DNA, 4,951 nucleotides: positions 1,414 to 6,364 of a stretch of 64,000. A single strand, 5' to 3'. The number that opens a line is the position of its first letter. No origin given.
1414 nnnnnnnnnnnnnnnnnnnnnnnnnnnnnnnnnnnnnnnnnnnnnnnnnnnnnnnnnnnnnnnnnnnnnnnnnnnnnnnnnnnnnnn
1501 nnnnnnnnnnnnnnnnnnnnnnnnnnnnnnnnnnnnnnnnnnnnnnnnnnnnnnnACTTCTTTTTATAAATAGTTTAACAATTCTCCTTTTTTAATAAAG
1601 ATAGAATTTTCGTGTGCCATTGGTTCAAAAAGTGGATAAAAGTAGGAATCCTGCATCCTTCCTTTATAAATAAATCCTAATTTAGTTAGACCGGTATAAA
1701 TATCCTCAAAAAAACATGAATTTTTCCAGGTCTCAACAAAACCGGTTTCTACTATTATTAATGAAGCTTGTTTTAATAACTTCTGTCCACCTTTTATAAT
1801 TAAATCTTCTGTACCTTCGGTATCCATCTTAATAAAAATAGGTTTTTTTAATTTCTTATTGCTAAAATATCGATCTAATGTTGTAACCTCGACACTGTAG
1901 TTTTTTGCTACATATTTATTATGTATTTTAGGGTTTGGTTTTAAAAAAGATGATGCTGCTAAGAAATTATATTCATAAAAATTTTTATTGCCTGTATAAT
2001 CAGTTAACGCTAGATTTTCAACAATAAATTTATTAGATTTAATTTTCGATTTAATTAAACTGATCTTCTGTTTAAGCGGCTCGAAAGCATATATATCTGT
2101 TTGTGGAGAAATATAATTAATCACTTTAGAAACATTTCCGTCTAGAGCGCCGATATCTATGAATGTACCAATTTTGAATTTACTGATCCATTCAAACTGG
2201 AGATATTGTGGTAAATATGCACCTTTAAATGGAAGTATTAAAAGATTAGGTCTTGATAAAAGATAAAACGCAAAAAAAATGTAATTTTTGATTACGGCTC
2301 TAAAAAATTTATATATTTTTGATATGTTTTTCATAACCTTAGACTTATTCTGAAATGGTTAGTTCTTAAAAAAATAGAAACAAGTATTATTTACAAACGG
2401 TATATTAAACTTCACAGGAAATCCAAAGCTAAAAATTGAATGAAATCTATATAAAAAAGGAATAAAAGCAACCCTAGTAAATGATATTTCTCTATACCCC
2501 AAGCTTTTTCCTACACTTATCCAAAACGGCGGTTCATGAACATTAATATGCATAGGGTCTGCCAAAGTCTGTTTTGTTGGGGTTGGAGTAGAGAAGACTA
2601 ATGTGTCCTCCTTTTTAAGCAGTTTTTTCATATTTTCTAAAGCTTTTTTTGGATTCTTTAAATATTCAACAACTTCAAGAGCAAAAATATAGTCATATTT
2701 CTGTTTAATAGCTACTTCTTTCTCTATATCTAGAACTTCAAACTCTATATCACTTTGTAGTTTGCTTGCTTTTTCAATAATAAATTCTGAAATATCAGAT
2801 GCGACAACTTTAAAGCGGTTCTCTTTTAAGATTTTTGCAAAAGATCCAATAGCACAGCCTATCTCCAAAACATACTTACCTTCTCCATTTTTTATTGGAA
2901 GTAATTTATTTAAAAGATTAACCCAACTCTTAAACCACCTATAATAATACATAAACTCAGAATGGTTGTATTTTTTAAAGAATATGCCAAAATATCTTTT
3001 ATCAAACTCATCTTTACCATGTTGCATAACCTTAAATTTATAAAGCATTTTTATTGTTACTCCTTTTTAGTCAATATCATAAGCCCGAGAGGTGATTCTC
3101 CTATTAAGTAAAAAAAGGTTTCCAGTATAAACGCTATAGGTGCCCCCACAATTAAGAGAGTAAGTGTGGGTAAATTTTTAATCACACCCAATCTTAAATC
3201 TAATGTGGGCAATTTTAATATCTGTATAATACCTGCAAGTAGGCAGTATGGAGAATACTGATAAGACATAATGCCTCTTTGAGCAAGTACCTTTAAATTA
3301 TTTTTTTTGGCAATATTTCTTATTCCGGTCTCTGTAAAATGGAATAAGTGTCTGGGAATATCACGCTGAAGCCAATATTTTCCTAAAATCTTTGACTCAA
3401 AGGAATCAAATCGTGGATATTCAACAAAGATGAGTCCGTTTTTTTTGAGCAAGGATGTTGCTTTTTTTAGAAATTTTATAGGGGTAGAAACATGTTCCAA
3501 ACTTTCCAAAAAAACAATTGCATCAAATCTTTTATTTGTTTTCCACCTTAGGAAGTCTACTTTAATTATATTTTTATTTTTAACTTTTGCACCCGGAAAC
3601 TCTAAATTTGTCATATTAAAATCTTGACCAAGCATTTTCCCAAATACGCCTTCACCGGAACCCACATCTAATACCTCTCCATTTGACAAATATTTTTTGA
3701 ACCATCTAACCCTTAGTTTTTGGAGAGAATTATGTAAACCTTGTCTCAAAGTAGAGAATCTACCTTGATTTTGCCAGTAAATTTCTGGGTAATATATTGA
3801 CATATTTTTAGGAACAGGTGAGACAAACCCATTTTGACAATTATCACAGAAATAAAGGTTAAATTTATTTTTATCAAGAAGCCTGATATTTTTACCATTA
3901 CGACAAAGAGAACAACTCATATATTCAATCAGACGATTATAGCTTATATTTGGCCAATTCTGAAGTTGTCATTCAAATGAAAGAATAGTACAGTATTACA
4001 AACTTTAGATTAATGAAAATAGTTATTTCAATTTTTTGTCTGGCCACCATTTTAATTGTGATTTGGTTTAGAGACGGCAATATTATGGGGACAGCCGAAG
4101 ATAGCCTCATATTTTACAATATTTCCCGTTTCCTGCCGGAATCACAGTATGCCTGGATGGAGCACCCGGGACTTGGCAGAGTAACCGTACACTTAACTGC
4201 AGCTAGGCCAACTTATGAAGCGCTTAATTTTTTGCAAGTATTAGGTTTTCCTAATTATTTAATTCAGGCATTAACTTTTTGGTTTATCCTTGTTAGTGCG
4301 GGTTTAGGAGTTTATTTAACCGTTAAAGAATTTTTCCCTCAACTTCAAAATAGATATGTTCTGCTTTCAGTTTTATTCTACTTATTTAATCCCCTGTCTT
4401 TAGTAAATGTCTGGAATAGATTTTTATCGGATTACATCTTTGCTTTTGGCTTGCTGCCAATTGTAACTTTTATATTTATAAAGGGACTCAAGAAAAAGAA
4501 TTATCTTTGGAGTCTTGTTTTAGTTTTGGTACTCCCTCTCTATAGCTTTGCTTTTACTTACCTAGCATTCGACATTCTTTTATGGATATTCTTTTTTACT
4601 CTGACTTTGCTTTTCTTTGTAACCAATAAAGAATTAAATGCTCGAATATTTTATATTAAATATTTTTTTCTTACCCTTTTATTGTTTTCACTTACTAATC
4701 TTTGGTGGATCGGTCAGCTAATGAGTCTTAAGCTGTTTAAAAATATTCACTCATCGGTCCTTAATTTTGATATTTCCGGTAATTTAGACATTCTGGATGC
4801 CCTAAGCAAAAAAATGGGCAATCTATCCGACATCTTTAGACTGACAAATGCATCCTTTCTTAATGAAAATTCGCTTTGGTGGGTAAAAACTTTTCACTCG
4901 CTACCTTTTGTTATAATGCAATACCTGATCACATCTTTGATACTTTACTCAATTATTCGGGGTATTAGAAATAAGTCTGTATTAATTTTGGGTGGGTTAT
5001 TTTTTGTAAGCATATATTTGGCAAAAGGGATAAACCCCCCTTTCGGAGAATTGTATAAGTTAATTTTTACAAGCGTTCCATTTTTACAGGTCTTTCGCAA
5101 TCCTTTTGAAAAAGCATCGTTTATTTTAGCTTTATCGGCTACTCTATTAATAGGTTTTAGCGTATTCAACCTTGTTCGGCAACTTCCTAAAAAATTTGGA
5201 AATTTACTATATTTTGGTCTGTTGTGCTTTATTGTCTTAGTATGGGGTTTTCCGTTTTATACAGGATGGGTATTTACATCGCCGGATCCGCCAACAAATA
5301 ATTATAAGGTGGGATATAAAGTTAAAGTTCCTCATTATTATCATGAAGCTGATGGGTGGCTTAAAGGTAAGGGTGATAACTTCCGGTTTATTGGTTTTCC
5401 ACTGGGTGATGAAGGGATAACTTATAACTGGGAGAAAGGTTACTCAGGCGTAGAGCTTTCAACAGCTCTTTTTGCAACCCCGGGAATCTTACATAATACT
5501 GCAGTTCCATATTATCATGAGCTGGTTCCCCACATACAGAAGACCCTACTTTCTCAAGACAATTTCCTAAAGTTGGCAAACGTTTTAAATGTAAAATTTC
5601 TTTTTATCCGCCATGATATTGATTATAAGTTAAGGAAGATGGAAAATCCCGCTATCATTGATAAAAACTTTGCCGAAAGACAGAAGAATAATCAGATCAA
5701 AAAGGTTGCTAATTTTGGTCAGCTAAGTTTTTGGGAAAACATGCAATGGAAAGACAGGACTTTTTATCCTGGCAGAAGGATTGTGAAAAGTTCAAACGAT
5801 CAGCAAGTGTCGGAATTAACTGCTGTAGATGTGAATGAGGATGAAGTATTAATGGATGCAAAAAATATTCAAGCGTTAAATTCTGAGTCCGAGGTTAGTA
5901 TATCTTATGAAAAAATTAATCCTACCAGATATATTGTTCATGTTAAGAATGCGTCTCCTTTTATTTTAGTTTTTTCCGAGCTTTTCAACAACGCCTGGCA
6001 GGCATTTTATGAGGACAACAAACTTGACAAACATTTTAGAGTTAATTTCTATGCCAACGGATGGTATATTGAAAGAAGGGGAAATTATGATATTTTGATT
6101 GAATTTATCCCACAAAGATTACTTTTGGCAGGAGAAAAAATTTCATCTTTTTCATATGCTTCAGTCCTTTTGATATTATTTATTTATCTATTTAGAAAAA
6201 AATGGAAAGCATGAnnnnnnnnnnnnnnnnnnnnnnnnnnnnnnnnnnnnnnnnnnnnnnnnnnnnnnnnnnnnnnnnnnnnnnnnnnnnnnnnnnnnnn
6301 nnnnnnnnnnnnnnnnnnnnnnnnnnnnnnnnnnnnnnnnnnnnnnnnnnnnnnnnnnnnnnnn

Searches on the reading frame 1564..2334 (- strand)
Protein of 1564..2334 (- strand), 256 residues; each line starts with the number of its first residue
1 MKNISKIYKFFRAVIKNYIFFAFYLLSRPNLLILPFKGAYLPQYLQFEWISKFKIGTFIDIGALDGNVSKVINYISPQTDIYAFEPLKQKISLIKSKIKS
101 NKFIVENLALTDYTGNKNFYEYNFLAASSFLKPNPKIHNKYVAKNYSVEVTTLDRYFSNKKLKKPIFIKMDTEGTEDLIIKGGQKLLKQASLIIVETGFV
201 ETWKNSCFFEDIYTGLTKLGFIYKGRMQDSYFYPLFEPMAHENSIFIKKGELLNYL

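Call 18: search_protein_families(library=pfam, proteins=[window:1564-2334:-], max_evalue=0.001)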
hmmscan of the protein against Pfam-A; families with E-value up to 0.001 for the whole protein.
window:1564-2334:- (256 aa): 2 families
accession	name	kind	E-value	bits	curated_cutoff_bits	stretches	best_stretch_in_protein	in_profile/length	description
PF05050.19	Methyltransf_21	-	1.6e-16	61.4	22.7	1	60-223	1-173/173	Methyltransferase FkbM domain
PF05575.17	V_cholerae_RfbT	-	0.00012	22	27.9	1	56-180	81-207/286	Vibrio cholerae RfbT protein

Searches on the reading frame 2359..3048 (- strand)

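Call 18: search_protein_families(library=pfam, proteins=[window:2359-3048:-], max_evalue=0.001)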
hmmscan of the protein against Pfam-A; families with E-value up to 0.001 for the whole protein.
window:2359-3048:- (229 aa): 8 families
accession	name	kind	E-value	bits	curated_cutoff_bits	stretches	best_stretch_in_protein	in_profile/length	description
PF13489.12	Methyltransf_23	-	4e-19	69.4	27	1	40-158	7-122/164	Methyltransferase domain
PF13847.12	Methyltransf_31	-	5.7e-15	55.7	27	1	56-160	3-116/145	Methyltransferase domain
PF08242.18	Methyltransf_12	-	1.4e-14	55.1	30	1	61-146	1-94/98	Methyltransferase domain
PF08241.18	Methyltransf_11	-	3.8e-12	47.1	21.2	1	61-152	1-95/95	Methyltransferase domain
PF13649.12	Methyltransf_25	-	2.4e-11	44.6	27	1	60-146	1-95/97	Methyltransferase domain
PF05401.17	NodS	-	2.4e-10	41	24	1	53-155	40-147/201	Nodulation protein S (NodS)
PF01739.24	CheR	-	6.7e-07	29.4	27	0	96-151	115-172/195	CheR methyltransferase, SAM binding domain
PF05219.18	DREV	-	5.7e-05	22.8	26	1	47-153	85-187/265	DREV methyltransferase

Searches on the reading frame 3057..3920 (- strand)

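Call 18: search_protein_families(library=pfam, proteins=[window:3057-3920:-], max_evalue=0.001)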
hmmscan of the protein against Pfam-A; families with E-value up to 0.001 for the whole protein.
window:3057-3920:- (287 aa): 5 families
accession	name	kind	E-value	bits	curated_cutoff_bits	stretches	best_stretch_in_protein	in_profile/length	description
PF13489.12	Methyltransf_23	-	6.1e-22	78.5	27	1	64-213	7-163/164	Methyltransferase domain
PF13847.12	Methyltransf_31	-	4.3e-08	33.4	27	1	80-174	4-114/145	Methyltransferase domain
PF08242.18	Methyltransf_12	-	4.8e-06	27.6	30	1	84-164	1-98/98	Methyltransferase domain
PF08241.18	Methyltransf_11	-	6.3e-06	27.2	21.2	1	84-165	1-94/95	Methyltransferase domain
PF13649.12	Methyltransf_25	-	0.00014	22.9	27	0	83-162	1-97/97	Methyltransferase domain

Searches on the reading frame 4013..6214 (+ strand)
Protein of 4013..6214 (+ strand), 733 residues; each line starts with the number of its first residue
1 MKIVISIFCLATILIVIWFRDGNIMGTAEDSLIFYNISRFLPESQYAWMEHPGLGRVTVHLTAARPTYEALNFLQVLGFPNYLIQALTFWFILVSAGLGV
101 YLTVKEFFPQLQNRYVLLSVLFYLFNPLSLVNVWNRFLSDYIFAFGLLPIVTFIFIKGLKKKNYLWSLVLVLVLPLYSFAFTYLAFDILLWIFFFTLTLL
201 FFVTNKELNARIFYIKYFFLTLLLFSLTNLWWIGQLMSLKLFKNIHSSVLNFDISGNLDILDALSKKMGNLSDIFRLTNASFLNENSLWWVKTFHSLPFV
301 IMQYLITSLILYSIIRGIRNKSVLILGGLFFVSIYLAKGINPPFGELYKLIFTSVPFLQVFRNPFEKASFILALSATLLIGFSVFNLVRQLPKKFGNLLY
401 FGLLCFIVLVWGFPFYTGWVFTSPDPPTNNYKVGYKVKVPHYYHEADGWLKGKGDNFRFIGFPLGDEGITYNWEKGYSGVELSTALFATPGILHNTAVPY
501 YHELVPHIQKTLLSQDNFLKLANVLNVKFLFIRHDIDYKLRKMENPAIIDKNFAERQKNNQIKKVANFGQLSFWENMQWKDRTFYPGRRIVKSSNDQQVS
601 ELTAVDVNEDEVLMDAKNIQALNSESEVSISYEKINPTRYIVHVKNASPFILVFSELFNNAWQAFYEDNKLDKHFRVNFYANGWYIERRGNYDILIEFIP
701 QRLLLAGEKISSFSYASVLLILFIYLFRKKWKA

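Call 18: search_protein_families(library=pfam, proteins=[window:4013-6214:+], max_evalue=0.001)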
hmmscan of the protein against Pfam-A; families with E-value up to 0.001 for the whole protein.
window:4013-6214:+ (733 aa): 1 family
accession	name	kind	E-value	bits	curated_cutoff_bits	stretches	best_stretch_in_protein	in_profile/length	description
PF11847.13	GT-C_AftD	-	4.6e-05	22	26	1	438-627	409-592/661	Alpha-(1->3)-arabinofuranosyltransferase, N-terminal GT-C domain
